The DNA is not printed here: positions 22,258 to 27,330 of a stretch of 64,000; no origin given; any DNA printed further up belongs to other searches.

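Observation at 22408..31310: Pair of translationally coupled giant secreted proteins combining delta-60-type propeller repeats with chitobiase/Hex-C-like modules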

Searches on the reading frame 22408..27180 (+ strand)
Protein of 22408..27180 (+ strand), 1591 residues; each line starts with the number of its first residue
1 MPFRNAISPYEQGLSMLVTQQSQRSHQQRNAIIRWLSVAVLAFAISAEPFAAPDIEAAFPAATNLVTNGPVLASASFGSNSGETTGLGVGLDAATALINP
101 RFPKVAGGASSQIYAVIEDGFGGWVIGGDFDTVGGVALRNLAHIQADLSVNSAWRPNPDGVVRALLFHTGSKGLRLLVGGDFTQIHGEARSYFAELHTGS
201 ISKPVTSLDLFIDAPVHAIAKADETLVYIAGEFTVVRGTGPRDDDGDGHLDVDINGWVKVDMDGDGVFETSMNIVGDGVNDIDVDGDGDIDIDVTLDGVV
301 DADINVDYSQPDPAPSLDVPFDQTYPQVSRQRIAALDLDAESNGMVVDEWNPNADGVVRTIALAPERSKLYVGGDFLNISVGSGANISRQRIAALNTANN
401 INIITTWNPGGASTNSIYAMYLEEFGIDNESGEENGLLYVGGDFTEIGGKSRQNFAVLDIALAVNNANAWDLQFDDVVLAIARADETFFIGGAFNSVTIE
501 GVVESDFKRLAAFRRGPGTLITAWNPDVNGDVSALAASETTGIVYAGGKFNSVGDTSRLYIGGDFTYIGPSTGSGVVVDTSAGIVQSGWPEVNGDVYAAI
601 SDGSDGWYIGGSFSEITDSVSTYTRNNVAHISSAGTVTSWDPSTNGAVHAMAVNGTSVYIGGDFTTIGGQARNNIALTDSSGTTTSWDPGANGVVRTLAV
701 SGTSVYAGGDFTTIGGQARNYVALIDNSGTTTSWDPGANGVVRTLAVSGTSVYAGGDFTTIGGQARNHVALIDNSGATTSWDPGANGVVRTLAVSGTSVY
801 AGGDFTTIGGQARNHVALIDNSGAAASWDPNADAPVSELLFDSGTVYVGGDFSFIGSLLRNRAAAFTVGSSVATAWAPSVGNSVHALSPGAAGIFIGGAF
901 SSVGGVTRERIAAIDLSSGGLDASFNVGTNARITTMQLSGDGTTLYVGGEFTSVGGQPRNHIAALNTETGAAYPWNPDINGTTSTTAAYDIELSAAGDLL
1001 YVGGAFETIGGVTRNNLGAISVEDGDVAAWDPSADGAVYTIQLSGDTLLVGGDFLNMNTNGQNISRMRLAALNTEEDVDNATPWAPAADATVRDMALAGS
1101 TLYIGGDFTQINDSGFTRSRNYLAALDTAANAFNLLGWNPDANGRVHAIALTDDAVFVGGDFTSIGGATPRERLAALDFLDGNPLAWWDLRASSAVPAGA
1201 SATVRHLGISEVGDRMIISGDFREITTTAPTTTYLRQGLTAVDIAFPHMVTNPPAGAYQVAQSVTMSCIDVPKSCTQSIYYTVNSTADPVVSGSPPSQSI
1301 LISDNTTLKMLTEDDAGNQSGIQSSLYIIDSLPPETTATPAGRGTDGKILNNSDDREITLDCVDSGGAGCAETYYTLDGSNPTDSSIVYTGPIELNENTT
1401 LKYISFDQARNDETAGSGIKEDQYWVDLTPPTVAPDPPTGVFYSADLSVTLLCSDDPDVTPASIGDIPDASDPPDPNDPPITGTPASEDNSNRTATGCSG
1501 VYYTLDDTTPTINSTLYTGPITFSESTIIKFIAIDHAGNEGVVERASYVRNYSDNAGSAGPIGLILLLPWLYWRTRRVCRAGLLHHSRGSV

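Call 7: search_protein_families(library=pfam, proteins=[window:22408-27180:+], max_evalue=0.01)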
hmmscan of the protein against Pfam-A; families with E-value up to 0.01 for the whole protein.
window:22408-27180:+ (1591 aa): 4 families
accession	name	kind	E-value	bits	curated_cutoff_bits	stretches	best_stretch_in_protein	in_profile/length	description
PF13290.12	CHB_HEX_C_1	-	6.1e-38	129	22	3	1355-1414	9-64/67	Chitobiase/beta-hexosaminidase C-terminal domain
PF13287.12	Fn3_assoc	-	1.5e-33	115.1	23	3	1371-1413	10-52/59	Fn3 associated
PF17164.10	DUF5122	-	9.4e-20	71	27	0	945-967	6-28/36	Domain of unknown function (DUF5122) beta-propeller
PF12768.13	Rax2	-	2.2e-12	47.3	28.8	0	924-969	18-62/254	Rax2 C-terminal beta propeller domain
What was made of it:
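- On Rax2 C-terminal propeller (PF12768): However, no stretch is significant on its own, and the best stretches cover only about 30-45 model positions (call 7).
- Closest known: Integrin alpha chains and yeast Rax2. Same: For Rax2, the summed Pfam PF12768 score is above the cutoff (call 7).
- Closest known: Integrin alpha chains and yeast Rax2. Different: No individual Rax2 stretch is significant ('stretches 0', call 7).
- Both proteins match Pfam DUF5122, Rax2-propeller and CHB_HEX_C_1/Fn3_assoc (call 7). CHB_HEX_C_1 was first defined at the C-terminus of chitobiases and hexosaminidases (Pfam description, call 7).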

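Call 8: search_protein_families(library=ncbifam, proteins=[window:22408-27180:+], max_evalue=0.01)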
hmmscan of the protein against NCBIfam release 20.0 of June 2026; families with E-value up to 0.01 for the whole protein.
window:22408-27180:+ (1591 aa): 1 family
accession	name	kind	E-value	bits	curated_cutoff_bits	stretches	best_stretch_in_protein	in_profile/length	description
NF047446.1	barrel_OmpL47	domain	1.7e-09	38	40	1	1355-1416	4-62/68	OmpL47-type beta-barrel domain-containing protein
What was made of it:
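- On S-layer proteins: No such family in the Pfam or NCBIfam output (calls 7, 8).
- Closest known: Leptospira OmpL47-type domain. Same: The C-terminal modules resemble this domain (38 bits against a 40-bit cutoff for A, call 8).
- No SLH or other S-layer anchoring domain was found in Pfam or NCBIfam (calls 7, 8). No glycoside hydrolase or other catalytic family matched in Pfam or NCBIfam (calls 7, 8).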

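Call 13: find_encoding_contigs(protein=window:22408-27180:+, flank=10000, max_places=6)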
Protein window:22408-27180:+ (1591 aa): no gene with exactly this product is on record in the collection.
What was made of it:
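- Tried and rejected: Exact look-up of the 1591-aa ORF product found nothing, because databases start the gene at M16 (call 13).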
